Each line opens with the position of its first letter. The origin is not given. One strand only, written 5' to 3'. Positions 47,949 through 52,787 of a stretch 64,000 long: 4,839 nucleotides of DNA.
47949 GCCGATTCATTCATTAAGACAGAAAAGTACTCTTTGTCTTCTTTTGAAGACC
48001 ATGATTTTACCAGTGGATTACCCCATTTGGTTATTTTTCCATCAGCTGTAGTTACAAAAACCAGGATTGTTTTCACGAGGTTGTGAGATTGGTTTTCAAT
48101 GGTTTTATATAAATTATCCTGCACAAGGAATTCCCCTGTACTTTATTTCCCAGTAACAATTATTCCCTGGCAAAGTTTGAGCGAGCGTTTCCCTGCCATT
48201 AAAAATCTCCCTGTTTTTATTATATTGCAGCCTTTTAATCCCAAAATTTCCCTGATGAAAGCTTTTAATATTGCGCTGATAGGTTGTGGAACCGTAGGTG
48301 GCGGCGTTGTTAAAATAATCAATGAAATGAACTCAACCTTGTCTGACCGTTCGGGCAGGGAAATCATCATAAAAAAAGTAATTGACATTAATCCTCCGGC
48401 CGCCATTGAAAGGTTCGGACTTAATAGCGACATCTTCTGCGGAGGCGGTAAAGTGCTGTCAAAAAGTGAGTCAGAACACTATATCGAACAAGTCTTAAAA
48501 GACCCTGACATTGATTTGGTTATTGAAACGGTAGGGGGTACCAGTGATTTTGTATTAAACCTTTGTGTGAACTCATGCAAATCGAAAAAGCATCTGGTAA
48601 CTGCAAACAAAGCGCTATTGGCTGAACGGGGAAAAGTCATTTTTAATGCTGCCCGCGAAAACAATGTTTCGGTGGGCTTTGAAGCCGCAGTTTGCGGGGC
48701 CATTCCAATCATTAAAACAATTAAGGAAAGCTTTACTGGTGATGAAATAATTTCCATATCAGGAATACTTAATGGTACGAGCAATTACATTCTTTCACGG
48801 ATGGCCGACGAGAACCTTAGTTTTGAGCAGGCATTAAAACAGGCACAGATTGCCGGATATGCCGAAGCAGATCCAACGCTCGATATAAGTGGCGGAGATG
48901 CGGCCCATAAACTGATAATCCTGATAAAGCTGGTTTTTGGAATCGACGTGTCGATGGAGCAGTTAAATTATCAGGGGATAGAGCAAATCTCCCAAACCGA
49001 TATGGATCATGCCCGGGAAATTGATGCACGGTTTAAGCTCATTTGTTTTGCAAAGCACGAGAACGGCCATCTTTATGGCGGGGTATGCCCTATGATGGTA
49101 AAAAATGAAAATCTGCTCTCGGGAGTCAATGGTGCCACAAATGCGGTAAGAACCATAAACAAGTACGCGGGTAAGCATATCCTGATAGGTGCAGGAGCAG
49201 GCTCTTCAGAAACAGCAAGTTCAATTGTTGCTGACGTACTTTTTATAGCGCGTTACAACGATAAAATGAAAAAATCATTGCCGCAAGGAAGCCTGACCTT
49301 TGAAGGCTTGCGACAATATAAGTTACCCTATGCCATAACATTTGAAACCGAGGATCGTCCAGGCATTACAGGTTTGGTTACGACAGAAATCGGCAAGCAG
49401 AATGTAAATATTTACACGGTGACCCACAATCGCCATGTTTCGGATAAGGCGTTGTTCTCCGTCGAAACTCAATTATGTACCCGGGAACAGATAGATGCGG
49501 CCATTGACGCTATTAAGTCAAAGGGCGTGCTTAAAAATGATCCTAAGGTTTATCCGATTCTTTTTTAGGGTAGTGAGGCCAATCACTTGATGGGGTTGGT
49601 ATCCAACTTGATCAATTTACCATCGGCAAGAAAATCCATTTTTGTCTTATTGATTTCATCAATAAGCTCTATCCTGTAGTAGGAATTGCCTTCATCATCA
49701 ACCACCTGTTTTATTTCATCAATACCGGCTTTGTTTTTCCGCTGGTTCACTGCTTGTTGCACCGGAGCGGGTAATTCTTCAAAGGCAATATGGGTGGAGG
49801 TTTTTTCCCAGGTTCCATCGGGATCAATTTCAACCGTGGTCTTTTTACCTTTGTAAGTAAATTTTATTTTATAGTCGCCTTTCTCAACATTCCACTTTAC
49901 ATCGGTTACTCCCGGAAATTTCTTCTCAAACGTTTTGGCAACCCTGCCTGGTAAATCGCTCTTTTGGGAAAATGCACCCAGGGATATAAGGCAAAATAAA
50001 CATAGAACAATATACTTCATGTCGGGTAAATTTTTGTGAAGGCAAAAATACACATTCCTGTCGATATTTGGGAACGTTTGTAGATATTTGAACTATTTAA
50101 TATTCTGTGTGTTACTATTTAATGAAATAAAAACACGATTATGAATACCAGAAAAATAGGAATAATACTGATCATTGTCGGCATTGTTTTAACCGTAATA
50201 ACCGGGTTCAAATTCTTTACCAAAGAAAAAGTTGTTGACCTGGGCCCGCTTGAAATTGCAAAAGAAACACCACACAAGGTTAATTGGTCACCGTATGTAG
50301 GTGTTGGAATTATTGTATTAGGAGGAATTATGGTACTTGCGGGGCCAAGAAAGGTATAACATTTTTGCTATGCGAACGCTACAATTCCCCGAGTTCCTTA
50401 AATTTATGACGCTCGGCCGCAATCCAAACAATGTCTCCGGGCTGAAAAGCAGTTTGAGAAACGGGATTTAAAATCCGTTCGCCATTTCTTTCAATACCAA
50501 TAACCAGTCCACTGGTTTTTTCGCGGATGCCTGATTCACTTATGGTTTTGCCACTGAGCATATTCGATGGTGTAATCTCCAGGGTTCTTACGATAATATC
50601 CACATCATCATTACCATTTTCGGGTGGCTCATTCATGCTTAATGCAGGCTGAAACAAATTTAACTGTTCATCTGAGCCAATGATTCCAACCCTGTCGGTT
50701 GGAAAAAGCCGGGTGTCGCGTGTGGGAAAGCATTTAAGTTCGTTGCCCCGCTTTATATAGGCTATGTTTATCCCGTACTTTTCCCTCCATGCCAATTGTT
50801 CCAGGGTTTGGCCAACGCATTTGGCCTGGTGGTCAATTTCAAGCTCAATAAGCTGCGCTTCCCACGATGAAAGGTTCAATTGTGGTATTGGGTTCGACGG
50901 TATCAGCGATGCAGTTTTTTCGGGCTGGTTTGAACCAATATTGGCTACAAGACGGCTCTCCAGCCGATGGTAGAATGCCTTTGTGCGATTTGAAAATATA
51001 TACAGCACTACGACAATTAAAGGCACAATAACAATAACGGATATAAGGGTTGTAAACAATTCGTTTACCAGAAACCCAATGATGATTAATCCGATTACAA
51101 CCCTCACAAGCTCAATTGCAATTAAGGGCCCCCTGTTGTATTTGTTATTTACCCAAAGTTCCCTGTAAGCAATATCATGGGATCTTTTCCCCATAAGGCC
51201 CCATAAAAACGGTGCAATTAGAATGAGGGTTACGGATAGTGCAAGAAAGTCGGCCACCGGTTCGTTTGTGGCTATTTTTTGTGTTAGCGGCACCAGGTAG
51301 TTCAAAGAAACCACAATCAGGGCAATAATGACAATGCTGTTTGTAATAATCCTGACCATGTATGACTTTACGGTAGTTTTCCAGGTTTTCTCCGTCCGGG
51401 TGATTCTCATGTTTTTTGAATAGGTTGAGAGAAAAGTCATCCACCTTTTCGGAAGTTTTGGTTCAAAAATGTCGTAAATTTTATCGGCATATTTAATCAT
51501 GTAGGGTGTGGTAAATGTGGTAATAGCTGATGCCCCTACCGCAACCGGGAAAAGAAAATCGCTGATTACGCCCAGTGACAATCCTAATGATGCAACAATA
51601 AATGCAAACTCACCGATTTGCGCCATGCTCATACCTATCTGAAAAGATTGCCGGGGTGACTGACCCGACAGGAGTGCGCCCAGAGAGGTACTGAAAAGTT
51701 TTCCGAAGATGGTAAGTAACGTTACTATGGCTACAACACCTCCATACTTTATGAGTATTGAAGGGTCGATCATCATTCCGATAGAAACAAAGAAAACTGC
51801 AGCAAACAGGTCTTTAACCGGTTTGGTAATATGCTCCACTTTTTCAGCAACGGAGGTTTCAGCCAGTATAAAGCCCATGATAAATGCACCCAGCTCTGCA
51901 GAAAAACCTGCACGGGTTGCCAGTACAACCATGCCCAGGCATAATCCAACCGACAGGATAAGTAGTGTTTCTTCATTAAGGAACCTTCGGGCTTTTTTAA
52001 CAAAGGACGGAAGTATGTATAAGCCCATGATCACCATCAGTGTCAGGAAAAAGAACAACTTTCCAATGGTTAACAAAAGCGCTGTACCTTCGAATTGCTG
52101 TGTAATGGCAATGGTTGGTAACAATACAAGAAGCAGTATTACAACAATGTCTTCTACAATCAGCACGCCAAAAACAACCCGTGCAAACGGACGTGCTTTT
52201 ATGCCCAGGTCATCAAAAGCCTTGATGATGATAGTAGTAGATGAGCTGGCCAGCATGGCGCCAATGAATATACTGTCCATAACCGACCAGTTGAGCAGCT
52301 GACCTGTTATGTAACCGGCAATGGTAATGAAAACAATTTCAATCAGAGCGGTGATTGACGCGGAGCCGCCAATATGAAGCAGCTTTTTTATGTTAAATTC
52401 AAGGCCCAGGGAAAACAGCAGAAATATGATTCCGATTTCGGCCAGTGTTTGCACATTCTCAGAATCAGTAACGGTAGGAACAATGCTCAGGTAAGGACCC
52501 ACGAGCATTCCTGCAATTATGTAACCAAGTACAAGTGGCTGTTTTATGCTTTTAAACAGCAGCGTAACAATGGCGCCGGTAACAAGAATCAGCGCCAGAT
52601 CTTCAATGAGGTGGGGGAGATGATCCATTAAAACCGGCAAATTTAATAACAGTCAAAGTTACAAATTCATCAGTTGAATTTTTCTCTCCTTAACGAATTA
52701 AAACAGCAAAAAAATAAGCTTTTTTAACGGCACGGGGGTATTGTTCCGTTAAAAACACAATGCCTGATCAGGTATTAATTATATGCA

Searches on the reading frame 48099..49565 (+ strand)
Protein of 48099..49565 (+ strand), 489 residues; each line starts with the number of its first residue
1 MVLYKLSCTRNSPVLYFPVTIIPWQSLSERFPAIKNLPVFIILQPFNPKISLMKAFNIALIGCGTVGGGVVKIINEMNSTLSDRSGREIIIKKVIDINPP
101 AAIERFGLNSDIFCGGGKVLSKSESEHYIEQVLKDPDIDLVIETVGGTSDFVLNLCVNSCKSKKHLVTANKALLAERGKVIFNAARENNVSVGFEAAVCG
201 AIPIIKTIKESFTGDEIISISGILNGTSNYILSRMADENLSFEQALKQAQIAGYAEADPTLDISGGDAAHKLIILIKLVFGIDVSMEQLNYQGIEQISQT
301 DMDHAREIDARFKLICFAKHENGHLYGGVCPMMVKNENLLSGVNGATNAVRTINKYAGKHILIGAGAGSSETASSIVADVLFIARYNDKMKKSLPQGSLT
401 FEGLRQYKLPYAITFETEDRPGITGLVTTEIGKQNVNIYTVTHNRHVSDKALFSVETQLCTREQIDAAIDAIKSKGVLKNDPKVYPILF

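Call 60: search_protein_families(library=pfam, proteins=[window:48099-49565:+], max_evalue=0.00001)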
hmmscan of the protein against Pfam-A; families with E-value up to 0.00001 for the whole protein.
window:48099-49565:+ (489 aa): 2 families
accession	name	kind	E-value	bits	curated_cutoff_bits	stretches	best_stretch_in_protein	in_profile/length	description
PF00742.24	Homoserine_dh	-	2.5e-56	190.7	22.9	1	203-381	1-173/173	Homoserine dehydrogenase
PF03447.22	NAD_binding_3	-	2.1e-10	41.7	24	1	62-194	1-115/116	Homoserine dehydrogenase, NAD binding domain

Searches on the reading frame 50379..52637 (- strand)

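Call 60: search_protein_families(library=pfam, proteins=[window:50379-52637:-], max_evalue=0.00001)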
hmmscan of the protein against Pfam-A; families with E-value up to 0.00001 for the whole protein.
window:50379-52637:- (752 aa): 2 families
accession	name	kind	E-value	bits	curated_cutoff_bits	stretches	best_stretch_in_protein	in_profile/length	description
PF00999.27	Na_H_Exchanger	-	4.9e-60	203.8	26.2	1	22-381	5-374/375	Sodium/hydrogen exchanger, transmembrane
PF02080.26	TrkA_C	-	5.2e-26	90.8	27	2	685-749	3-66/71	TrkA-C domain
